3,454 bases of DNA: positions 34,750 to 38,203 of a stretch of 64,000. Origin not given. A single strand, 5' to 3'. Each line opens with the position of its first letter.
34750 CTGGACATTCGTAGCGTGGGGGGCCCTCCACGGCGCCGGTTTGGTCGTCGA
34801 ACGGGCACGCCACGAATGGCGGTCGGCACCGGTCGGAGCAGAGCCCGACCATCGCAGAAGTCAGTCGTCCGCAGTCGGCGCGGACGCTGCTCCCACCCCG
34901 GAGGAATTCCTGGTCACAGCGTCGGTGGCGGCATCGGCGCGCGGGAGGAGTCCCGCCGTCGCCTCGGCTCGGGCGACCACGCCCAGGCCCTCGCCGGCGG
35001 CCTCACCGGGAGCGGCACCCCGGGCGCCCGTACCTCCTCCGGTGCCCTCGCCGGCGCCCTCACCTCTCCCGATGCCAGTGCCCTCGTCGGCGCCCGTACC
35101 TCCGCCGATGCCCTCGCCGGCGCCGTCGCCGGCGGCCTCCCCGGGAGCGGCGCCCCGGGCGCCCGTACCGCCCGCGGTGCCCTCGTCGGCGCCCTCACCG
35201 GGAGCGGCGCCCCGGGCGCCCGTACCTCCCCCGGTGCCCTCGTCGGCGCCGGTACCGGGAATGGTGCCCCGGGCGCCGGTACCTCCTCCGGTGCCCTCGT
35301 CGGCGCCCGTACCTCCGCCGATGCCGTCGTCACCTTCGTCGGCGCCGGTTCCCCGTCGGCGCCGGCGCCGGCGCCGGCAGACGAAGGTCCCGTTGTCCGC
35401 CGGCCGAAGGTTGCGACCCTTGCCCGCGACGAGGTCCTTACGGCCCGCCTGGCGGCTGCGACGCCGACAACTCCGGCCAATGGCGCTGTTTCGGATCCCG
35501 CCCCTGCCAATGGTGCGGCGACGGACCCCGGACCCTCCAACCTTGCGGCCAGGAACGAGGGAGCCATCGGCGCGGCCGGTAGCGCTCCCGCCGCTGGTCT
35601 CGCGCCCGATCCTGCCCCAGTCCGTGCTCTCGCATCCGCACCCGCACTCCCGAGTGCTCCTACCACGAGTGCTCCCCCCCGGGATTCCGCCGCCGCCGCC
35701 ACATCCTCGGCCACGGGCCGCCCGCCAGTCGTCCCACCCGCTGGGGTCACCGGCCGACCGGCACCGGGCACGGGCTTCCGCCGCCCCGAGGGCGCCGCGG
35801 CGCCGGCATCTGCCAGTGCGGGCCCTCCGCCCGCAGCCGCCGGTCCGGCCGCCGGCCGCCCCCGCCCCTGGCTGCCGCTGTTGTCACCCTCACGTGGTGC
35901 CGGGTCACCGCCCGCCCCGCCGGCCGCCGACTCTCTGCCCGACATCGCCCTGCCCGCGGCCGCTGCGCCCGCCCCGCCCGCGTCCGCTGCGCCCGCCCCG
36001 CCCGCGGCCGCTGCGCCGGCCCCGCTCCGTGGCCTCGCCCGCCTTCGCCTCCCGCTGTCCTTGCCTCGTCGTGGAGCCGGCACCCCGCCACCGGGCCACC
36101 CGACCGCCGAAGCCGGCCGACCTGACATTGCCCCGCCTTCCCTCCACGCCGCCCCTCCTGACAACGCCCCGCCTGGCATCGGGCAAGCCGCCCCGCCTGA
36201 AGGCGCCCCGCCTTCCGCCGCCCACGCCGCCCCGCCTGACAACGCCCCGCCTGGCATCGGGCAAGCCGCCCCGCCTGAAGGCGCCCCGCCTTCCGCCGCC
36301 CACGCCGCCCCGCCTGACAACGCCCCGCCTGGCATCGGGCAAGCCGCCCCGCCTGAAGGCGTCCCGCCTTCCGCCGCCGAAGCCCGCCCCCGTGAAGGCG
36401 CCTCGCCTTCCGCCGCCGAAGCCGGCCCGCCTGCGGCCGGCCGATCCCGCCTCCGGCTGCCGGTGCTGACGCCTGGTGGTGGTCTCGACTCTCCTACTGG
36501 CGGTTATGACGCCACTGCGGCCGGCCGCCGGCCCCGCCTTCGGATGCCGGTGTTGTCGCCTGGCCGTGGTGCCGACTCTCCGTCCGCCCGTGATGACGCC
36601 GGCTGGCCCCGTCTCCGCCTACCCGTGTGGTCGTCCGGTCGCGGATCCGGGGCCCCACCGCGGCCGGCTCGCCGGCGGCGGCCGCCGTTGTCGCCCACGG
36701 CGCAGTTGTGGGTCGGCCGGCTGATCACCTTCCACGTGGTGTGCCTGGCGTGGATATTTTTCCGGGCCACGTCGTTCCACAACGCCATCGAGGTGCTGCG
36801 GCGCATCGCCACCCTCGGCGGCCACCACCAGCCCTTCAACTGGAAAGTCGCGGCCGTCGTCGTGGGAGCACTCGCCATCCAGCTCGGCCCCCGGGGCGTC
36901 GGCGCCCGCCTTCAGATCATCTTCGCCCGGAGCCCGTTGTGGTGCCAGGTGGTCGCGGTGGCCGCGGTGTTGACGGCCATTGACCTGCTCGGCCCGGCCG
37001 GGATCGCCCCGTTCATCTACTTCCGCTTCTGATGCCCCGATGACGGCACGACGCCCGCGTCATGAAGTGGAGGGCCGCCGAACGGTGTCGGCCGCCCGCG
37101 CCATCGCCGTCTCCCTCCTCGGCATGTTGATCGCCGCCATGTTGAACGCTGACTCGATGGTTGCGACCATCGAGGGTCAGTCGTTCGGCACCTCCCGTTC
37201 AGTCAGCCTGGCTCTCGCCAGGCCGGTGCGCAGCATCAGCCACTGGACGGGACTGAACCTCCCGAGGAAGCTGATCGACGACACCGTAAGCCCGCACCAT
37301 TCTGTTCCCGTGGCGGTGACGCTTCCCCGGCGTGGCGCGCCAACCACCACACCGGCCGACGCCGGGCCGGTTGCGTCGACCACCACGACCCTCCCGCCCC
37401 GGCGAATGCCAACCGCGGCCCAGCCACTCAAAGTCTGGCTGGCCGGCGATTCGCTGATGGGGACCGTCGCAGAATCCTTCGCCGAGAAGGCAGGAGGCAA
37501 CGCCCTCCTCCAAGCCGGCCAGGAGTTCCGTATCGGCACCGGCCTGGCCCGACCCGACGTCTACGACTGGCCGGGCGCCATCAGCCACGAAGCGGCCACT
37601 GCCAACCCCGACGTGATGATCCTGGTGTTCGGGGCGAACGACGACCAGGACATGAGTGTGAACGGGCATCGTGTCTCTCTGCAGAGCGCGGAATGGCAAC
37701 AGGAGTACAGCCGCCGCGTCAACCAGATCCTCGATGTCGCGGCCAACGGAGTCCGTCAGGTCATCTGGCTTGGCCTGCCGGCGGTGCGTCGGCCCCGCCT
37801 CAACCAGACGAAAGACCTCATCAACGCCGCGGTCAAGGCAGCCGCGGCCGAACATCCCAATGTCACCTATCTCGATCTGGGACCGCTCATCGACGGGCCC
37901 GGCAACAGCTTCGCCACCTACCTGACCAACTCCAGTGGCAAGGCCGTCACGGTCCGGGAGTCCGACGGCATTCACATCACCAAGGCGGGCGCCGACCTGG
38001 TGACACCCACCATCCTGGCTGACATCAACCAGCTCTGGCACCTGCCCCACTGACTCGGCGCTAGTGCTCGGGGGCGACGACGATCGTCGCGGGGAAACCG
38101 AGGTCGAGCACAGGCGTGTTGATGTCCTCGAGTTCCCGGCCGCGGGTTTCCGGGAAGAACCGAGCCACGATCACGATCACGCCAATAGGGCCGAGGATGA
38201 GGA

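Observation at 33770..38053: MBOAT O-acyltransferase split by a 1.9-kb Pro/Ala-rich tandem-repeat insertion with a frame change, followed by its SGNH partner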

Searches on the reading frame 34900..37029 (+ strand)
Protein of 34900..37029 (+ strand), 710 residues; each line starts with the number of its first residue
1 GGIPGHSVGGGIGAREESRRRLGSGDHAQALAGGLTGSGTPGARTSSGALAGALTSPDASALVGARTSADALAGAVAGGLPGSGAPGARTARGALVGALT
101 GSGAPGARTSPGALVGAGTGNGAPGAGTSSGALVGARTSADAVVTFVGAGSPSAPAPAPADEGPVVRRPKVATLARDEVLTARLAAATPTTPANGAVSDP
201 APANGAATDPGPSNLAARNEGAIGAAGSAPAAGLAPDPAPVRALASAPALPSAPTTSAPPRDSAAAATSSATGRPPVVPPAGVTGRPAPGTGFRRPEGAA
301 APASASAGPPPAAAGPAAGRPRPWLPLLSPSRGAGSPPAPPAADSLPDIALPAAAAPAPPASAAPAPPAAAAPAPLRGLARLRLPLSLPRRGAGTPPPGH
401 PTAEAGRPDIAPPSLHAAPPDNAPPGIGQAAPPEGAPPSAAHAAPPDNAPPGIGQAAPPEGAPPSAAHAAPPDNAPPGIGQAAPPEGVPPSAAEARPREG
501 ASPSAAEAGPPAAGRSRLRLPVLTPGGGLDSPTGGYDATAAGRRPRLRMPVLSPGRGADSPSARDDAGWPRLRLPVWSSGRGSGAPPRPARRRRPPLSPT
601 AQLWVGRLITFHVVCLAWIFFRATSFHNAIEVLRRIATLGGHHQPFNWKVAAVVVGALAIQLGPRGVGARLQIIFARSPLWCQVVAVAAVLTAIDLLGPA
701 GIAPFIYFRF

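Call 17: find_homologous_proteins(query=window:34900-37029:+, max_evalue=0.00001)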
Query window:34900-37029:+ (710 aa): 1 proteins with E <= 0.00001 among 8000 candidates.
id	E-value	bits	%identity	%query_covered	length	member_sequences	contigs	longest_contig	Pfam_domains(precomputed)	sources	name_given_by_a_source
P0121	2.5e-116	408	36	2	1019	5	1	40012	PF03062.25,PF13813.12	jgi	jgi:alginate O-acetyltransferase complex protein AlgI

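Call 19: find_encoding_contigs(protein=P0121, flank=10000, max_places=5)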
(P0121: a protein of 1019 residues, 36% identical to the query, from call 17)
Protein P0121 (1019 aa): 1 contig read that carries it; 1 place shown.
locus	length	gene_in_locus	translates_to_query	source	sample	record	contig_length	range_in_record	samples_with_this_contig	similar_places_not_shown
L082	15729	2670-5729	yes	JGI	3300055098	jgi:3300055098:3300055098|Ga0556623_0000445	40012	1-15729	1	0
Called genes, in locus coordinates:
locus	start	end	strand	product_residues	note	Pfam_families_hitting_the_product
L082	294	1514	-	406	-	PF01145:Band_7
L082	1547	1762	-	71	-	-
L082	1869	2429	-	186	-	-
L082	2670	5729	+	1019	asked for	PF03062:MBOAT, PF13813:MBOAT_2 (weak)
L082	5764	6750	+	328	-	PF04311:DUF459, PF13472:Lipase_GDSL_2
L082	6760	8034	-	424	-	PF00083:Sugar_tr (weak), PF07690:MFS_1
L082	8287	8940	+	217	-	PF02517:Rce1-like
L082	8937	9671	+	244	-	PF01988:VIT1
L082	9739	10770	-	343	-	PF21088:MS_channel_1st (weak), PF00924:MS_channel_2nd, PF21082:MS_channel_3rd (weak)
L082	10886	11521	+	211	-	PF00578:AhpC-TSA, PF08534:Redoxin, PF10417:1-cysPrx_C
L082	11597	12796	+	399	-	PF00108:Thiolase_N, PF02803:Thiolase_C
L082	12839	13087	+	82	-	-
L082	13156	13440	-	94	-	PF06781:CrgA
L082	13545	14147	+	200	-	PF00117:GATase, PF07722:Peptidase_C26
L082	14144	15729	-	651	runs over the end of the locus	PF00069:Pkinase, PF07714:PK_Tyr_Ser-Thr, PF01636:APH (faint), PF03109:ABC1, PF03793:PASTA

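Call 28: list_cluster_members(proteins=[P0121])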
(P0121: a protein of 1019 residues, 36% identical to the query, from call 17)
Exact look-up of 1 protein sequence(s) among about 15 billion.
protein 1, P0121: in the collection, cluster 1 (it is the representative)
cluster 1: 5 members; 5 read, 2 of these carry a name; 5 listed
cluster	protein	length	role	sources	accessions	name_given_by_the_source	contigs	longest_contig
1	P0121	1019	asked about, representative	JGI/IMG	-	alginate O-acetyltransferase complex protein AlgI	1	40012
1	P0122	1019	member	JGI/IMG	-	alginate O-acetyltransferase complex protein AlgI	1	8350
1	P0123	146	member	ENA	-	-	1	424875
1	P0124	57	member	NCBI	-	-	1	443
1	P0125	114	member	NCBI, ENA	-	-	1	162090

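Call 30: find_encoding_contigs(protein=P0125, flank=6000, max_places=4)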
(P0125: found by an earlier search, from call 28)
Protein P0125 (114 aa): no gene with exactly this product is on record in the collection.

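Call 31: find_encoding_contigs(protein=P0123, flank=6000, max_places=4)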
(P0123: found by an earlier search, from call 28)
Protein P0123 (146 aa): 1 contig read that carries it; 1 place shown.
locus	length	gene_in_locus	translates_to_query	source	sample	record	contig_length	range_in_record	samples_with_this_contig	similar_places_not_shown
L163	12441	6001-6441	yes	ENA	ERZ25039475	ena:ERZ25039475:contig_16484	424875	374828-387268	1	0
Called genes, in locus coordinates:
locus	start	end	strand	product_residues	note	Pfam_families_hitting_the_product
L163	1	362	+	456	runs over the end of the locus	-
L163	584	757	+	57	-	PF14013:MT0933_antitox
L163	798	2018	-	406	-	PF01145:Band_7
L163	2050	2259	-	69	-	-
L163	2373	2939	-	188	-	-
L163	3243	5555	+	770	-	PF03062:MBOAT, PF13813:MBOAT_2 (weak)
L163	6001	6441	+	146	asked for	-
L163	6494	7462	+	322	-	PF04311:DUF459, PF13472:Lipase_GDSL_2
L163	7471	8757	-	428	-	PF00083:Sugar_tr, PF07690:MFS_1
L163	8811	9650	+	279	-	PF10708:DUF2510, PF02517:Rce1-like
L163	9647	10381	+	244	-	PF01988:VIT1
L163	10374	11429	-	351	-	PF21088:MS_channel_1st (weak), PF00924:MS_channel_2nd, PF21082:MS_channel_3rd (weak)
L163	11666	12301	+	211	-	PF00578:AhpC-TSA, PF08534:Redoxin, PF10417:1-cysPrx_C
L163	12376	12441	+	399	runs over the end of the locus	PF00108:Thiolase_N, PF02803:Thiolase_C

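Call 46: search_protein_families(library=ncbifam, proteins=[P0121], max_evalue=0.001)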
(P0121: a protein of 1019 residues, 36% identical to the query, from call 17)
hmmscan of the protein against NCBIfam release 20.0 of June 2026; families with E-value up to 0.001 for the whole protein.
P0121 (1019 aa): 1 family
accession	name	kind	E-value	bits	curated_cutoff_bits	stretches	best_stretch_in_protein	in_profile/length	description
TIGR04091.1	LTA_dltB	equivalog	4.1e-52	177.7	375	1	104-345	91-339/380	D-alanyl-lipoteichoic acid biosynthesis protein DltB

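Call 70: search_protein_representatives(protein=P0121)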
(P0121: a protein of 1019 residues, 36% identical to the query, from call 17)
Query: 1019 residues. Proteins with E-value up to 0.001 (for the whole library): 34110; up to 1e-10: 25141; up to 1e-30: 13212. The best 150 are listed.
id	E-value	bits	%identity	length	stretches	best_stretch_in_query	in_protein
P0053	1.3e-177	609.2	64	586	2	1-360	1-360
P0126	4.1e-162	558.0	85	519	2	164-361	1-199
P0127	1.8e-153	529.3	57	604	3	17-366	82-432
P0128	9.6e-144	497.2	51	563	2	1-359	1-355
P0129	3.8e-139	481.9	55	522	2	1-351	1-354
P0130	2.3e-138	479.4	54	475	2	1-353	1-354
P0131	2.6e-134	466.0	52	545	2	1-399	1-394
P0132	1.2e-132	460.5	56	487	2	1-359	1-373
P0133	1.5e-132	460.1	52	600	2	1-346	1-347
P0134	1.2e-131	457.1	53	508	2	7-352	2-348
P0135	3.3e-129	449.0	53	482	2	1-352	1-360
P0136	1.7e-128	446.6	56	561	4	190-348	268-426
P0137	2.5e-127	442.8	51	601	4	70-364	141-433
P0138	4.5e-127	442.0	48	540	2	1-423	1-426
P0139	9.0e-127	441.0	54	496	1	1-412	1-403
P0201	2.3e-98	346.9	44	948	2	2-351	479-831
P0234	3.8e-95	336.3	48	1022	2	2-353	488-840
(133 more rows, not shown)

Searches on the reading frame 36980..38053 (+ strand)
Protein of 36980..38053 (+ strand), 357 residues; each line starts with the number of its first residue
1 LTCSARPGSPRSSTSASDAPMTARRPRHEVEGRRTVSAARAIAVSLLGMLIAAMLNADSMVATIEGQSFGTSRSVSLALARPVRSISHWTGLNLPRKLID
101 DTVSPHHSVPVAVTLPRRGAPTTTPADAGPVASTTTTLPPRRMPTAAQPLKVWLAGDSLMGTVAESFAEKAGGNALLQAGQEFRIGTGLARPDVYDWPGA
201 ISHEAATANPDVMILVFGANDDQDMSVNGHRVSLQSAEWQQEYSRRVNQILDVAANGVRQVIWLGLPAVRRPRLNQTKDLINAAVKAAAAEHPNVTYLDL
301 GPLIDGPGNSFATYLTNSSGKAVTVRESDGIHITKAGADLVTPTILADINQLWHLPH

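Call 5: search_protein_families(library=pfam, proteins=[window:36980-38053:+], max_evalue=0.01)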
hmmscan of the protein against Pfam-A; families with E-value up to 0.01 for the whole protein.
window:36980-38053:+ (357 aa): 4 families
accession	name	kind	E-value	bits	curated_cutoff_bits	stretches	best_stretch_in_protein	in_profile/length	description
PF04311.20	DUF459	-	3.3e-55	187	27.2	1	151-346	1-195/197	Protein of unknown function (DUF459)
PF13472.12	Lipase_GDSL_2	-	4.2e-10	40.9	32.9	1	193-339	47-177/178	GDSL-like Lipase/Acylhydrolase family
PF19040.6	SGNH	-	7.7e-05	23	27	1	267-345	176-246/248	SGNH domain (fused to AT3 domains)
PF00657.28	Lipase_GDSL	-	0.00021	22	23.6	1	206-341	73-204/208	GDSL-like Lipase/Acylhydrolase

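Call 45: search_solved_structures(query=window:37040-38050:+, max_evalue=0.01, show_alignments=1)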
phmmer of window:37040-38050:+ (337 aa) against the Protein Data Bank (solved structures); distinct sequences matched with E-value up to 0.01: 5.
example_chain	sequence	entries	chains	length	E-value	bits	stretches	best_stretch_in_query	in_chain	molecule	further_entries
7trr_A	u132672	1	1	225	2.9e-22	82.7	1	131-327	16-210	Peptidoglycan O-acetyltransferase B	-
7tjb_A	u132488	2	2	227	2.9e-22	82.6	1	131-327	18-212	Peptidoglycan O-acetyltransferase B | Periplasmic protein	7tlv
8gr2_A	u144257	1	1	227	2.4e-16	63.2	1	135-327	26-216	DUF459 domain-containing protein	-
8tlb_A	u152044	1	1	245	3.1e-16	62.8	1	135-327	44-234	Peptidoglycan O-acetyltransferase B (PatB)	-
6f0t_A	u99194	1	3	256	2.2e-05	27.2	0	42-82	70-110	Pizza6-SFW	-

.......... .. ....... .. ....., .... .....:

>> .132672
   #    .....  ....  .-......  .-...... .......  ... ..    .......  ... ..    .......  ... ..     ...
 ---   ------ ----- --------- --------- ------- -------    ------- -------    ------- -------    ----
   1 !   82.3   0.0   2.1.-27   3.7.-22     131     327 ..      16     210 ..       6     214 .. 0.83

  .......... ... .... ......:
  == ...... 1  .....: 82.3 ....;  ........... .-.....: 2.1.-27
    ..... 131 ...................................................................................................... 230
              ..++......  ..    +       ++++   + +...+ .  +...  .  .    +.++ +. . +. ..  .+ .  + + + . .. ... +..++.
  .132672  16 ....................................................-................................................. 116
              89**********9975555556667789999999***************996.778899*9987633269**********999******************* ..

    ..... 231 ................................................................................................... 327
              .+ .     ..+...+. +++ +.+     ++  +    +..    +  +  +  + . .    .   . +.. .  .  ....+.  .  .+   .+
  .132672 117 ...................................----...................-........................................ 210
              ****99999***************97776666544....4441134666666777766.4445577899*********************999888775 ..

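Call 46: search_protein_families(library=ncbifam, proteins=[window:37040-38050:+], max_evalue=0.001)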
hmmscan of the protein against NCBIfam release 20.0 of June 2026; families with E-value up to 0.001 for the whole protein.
window:37040-38050:+ (337 aa): 1 family
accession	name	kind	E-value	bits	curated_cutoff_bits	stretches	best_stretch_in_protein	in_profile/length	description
NF045704.1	PepglyActasePatB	equivalog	3.6e-28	98.8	580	1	126-330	133-335/347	peptidoglycan O-acetyltransferase PatB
